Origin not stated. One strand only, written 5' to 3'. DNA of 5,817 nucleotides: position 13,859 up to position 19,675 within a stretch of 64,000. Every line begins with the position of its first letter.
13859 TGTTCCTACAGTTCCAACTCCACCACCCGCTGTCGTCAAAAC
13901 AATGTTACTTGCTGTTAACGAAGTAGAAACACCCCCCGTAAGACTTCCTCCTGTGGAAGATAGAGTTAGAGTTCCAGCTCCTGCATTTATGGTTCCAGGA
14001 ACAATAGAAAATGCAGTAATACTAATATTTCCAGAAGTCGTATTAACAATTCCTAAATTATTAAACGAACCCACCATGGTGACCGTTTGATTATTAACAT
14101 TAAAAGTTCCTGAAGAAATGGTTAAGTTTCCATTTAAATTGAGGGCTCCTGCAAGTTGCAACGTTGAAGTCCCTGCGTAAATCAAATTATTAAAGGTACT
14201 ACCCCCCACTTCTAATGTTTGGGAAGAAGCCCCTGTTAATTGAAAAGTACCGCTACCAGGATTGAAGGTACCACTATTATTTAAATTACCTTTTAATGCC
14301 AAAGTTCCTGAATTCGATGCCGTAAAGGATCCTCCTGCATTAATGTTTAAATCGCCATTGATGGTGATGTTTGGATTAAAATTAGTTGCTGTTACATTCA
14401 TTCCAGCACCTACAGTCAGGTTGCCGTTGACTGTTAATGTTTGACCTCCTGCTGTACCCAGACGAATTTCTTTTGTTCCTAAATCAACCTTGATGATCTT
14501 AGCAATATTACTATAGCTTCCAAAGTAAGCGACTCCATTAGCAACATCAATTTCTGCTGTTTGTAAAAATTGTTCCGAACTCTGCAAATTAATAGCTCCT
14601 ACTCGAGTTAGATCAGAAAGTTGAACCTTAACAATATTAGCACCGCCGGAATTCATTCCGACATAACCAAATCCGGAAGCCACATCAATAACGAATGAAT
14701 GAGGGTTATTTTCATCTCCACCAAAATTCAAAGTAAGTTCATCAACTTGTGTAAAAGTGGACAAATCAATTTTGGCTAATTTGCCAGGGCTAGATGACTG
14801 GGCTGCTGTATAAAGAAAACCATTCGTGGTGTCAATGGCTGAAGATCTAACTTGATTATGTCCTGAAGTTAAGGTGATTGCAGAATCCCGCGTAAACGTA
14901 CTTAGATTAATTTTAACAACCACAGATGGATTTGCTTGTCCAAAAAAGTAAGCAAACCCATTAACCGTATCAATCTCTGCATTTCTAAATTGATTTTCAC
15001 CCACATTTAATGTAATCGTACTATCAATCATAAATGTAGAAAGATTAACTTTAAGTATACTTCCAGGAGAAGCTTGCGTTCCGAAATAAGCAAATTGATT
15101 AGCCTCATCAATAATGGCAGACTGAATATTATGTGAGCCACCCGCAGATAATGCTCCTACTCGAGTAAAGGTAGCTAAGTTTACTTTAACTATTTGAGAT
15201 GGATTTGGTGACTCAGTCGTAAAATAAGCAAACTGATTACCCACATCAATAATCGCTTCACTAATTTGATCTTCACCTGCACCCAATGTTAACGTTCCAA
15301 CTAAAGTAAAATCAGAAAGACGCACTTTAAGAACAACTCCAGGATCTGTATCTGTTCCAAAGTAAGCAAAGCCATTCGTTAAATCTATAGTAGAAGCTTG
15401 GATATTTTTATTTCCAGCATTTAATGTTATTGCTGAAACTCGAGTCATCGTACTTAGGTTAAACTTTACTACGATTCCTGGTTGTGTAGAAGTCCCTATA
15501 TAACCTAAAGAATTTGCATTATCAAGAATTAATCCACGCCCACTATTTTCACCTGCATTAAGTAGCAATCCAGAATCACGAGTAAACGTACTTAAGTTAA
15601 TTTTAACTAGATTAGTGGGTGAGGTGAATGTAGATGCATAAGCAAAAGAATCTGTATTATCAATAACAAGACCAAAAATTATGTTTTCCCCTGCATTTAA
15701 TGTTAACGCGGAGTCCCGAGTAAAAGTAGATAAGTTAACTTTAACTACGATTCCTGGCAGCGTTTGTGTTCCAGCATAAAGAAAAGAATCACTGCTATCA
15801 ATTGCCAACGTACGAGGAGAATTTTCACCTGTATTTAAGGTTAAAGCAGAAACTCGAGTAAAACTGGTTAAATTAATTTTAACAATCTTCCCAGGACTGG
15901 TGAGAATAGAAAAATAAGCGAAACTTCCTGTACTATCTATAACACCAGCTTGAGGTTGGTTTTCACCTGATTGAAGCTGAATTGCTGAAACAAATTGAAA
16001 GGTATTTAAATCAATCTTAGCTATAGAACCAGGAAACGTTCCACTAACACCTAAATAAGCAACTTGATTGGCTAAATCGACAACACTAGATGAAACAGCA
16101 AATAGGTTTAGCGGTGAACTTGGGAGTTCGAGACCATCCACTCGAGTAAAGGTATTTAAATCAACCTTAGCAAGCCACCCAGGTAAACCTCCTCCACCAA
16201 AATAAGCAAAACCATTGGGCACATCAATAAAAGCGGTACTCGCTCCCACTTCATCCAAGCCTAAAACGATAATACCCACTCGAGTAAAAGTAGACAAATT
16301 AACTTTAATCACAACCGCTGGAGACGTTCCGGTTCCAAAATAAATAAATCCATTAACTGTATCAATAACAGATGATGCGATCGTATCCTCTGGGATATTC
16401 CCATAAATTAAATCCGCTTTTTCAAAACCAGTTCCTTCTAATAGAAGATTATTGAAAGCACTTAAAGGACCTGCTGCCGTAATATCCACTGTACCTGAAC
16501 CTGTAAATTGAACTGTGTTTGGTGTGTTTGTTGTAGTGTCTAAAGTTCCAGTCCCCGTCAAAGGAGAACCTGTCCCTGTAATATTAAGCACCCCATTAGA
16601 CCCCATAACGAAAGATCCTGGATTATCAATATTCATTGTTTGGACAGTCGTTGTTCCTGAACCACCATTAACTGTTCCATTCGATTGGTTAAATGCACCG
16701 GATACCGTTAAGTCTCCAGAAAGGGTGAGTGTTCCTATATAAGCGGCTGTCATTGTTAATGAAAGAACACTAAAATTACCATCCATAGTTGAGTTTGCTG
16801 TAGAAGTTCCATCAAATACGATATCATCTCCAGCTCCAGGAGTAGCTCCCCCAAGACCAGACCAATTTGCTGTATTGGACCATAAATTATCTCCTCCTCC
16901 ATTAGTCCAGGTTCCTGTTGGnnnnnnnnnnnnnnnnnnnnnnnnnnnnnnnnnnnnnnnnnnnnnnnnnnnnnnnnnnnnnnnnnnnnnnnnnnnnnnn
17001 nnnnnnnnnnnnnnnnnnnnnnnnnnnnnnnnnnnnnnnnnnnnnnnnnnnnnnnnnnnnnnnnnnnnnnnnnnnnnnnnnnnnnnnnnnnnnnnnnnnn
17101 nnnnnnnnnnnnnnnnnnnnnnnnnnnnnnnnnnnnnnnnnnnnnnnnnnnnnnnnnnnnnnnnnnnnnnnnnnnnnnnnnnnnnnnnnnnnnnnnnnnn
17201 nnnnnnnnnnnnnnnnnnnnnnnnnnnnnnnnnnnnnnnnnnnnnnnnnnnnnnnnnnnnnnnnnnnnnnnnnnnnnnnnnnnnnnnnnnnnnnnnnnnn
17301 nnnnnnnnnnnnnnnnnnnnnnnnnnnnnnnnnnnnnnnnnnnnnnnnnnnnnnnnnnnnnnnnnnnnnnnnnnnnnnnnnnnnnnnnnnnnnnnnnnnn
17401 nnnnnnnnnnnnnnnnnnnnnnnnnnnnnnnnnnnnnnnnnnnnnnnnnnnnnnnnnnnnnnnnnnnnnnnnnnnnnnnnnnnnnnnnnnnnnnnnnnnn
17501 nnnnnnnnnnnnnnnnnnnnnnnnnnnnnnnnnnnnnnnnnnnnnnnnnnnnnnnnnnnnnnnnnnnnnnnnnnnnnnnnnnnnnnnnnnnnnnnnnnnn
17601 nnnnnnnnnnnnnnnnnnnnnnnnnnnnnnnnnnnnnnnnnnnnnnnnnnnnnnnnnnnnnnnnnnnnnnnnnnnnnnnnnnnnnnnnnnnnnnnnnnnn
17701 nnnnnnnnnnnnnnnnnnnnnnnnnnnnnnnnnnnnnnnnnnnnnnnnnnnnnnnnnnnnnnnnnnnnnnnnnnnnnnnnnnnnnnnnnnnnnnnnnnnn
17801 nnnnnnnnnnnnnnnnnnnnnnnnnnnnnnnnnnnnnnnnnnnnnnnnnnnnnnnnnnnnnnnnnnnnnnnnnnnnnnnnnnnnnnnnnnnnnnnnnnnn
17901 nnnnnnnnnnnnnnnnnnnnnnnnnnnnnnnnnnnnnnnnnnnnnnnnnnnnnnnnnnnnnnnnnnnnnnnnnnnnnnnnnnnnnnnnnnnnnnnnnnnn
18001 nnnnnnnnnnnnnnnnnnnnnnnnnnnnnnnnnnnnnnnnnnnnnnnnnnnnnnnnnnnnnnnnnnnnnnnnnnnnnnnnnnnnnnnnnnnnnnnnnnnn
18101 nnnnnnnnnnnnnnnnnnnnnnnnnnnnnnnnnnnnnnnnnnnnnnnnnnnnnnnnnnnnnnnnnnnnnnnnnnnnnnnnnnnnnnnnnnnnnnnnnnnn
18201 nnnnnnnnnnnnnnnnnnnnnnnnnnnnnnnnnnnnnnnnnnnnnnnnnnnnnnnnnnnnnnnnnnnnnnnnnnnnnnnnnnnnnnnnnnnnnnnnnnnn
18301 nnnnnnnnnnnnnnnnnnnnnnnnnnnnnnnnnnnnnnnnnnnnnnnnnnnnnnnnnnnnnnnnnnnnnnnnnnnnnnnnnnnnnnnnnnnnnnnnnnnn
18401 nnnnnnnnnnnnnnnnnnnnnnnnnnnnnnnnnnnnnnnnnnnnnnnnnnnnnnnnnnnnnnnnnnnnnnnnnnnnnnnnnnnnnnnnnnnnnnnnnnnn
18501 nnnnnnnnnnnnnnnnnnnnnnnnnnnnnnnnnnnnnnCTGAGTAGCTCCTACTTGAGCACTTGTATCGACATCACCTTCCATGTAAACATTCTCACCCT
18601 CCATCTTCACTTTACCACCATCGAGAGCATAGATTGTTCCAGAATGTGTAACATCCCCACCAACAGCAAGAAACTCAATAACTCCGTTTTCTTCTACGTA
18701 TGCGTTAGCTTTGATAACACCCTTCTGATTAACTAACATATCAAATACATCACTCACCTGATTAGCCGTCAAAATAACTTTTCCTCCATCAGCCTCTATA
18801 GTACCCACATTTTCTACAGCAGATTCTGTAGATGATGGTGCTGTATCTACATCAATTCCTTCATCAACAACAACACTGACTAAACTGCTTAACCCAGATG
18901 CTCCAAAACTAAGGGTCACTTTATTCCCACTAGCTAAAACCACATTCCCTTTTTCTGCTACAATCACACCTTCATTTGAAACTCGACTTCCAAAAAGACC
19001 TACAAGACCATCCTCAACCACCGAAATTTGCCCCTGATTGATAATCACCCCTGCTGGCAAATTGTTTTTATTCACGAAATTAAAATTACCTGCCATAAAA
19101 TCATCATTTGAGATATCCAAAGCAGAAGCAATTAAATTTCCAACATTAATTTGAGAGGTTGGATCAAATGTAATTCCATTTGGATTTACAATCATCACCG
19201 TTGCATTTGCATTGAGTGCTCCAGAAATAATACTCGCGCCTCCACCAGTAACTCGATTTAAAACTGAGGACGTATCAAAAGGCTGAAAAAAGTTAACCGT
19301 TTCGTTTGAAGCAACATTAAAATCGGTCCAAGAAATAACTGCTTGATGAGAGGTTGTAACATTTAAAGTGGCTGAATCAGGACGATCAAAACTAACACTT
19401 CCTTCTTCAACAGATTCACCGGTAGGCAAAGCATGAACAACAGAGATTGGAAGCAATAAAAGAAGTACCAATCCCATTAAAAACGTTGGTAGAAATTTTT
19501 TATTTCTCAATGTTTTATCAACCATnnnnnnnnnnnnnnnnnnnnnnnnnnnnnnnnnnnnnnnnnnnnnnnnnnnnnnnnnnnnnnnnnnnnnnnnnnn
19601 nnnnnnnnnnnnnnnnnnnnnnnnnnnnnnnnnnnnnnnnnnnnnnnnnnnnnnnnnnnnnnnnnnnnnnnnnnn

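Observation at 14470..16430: In-frame array of about 14 tandem 138-bp repeats encoding 46-aa units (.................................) inside the giant gene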

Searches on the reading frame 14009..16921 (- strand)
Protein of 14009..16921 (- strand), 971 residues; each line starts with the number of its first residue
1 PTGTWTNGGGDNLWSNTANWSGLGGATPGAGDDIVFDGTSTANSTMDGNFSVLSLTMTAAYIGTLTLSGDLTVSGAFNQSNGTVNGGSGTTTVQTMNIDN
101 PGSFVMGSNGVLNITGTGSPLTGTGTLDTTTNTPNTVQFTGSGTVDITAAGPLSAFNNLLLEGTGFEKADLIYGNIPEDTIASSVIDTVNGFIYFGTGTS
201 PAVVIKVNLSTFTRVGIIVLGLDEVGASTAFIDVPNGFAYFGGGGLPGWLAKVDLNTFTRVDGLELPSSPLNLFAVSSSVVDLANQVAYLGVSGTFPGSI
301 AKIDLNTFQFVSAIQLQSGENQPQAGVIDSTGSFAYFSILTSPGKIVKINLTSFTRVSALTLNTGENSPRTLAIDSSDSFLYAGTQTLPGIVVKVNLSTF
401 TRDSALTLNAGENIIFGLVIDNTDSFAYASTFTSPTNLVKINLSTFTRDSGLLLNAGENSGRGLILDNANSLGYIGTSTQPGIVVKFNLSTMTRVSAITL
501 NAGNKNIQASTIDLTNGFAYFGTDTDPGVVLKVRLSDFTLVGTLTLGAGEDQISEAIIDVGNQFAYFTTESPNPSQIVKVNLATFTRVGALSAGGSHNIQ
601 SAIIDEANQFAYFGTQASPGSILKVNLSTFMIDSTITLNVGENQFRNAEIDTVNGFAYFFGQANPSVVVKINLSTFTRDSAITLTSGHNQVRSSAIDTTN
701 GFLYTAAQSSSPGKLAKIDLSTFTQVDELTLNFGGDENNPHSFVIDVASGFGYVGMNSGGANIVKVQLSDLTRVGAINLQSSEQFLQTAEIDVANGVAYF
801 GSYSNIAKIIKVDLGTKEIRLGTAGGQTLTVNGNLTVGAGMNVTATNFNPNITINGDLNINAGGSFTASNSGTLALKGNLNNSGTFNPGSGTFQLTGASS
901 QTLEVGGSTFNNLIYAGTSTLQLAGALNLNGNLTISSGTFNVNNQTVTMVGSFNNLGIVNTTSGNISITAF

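Call 80: predict_structure(alignment_id=A2)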
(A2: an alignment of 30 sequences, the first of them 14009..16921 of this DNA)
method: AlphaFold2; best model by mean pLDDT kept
length: 971 residues; sequences in the alignment: 30
mean_pLDDT: 77.8   pTM: 0.61
mean pLDDT of the five models: 77.8, 75.5, 73.7, 73.2, 70.8
residues with pLDDT >= 90: 498; 70-90: 191; 50-70: 95; < 50: 187
segments of 3 or more residues with pLDDT < 50: 75-91, 154-164, 817-971
pLDDT, mean of each block of 10 residues (from residue 1): 87 91 89 80 76 69 61 46 31 56 53 67 63 59 58 43 62 83 95 93 93 91 90 96 88 96 84 79 95 87 96 94 94 95 97 97 97 94 98 97 98 97 94 97 97 95 93 92 93 94 85 94 90 87 89 93 94 84 96 80 95 93 96 95 94 96 92 97 93 94 89 92 96 79 92 85 89 87 86 90 86 60 30 32 35 33 33 35 35 33 29 34 39 41 38 37 39 26
secondary structure, 60 per line:
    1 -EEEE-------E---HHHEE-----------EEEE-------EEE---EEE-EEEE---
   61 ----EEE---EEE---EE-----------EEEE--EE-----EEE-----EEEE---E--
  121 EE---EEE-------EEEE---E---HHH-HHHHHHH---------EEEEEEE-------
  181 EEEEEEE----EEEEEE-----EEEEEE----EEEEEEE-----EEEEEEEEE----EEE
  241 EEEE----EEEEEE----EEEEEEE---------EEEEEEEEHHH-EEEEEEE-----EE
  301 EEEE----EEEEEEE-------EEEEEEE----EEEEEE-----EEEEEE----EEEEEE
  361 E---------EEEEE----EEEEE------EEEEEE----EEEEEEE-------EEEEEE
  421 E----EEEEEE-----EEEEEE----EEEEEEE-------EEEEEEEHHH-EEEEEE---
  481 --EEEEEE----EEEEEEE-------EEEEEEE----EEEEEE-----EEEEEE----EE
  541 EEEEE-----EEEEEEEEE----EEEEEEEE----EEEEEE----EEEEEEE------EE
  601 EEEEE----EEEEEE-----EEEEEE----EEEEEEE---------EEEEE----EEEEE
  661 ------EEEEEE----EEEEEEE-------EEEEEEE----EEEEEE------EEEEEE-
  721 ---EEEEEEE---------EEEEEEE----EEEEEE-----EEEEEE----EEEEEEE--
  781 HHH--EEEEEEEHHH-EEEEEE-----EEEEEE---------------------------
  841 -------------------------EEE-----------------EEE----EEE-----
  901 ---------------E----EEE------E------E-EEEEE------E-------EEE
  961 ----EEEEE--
elements in order (helices of 4 or more, strands of 3 or more residues): E2-5 E33-36 E44-46 E50-52 E54-57 E65-67 E71-73 E90-93 E103-105 E111-114 E126-128 E136-139 H151-157 E167-173 E181-187 E192-197 E203-208 E213-219 E225-233 E238-244 E249-254 E259-265 E275-282 E287-293 E299-304 E309-315 E323-329 E334-339 E345-350 E355-361 E371-375 E380-384 E391-396 E401-407 E415-421 E426-431 E437-442 E447-453 E461-467 E472-477 E483-488 E493-499 E507-513 E518-523 E529-534 E539-545 E551-559 E564-571 E576-581 E586-592 E599-605 E610-615 E621-626 E631-637 E647-651 E656-660 E667-672 E677-683 E691-697 E702-707 E714-719 E724-730 E740-746 E751-756 E762-767 E772-778 E786-792 E797-802 E808-813 E866-868 E886-888 E893-895 E921-923 E939-943 E958-960 E965-969

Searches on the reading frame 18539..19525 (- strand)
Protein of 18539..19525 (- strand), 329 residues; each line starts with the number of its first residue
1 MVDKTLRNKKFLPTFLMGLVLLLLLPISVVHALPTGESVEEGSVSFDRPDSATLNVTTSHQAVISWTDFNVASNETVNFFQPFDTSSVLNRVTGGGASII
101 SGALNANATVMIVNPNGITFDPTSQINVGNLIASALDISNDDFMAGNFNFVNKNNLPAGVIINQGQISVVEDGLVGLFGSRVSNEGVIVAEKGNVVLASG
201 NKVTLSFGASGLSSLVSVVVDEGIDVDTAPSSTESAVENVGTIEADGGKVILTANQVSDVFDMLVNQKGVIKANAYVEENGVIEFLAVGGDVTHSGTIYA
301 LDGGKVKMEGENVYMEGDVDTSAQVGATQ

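Call 76: find_related_loci(query=window:18539-19525:-, collection=metagenome_contigs, flank=10000)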
Query window:18539-19525:- (329 aa) in metagenome_contigs; peptide patterns used: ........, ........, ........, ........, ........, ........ (x = any residue, [..] = any of these).
404 stretches matched a pattern; 36 encode a relative of the query (tblastn E <= 1e-3); 36 distinct loci.
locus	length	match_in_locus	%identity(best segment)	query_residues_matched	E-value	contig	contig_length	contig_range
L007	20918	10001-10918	64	24-324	2e-126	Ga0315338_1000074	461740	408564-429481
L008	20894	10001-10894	42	19-322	9e-58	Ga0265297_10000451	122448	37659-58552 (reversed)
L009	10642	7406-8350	41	7-315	1e-55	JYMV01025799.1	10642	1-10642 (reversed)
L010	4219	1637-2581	41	7-315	1e-55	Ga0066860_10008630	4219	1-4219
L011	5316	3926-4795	38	3-298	7e-55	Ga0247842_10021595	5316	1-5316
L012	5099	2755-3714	39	11-326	2e-54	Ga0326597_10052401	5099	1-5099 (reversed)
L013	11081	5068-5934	38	6-298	4e-53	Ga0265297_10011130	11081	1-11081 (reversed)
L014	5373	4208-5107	41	10-315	6e-53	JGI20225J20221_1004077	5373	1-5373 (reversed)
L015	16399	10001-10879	41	19-315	8e-52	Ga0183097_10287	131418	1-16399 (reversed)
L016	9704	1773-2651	41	19-315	7e-52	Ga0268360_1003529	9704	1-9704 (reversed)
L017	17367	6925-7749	39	32-309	2e-50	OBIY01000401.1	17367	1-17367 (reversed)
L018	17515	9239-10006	38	28-310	2e-49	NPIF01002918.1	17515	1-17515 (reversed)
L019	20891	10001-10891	37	21-315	1e-49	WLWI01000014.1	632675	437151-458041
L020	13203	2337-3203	38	21-309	7e-48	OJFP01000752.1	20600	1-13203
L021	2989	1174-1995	38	32-320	4e-48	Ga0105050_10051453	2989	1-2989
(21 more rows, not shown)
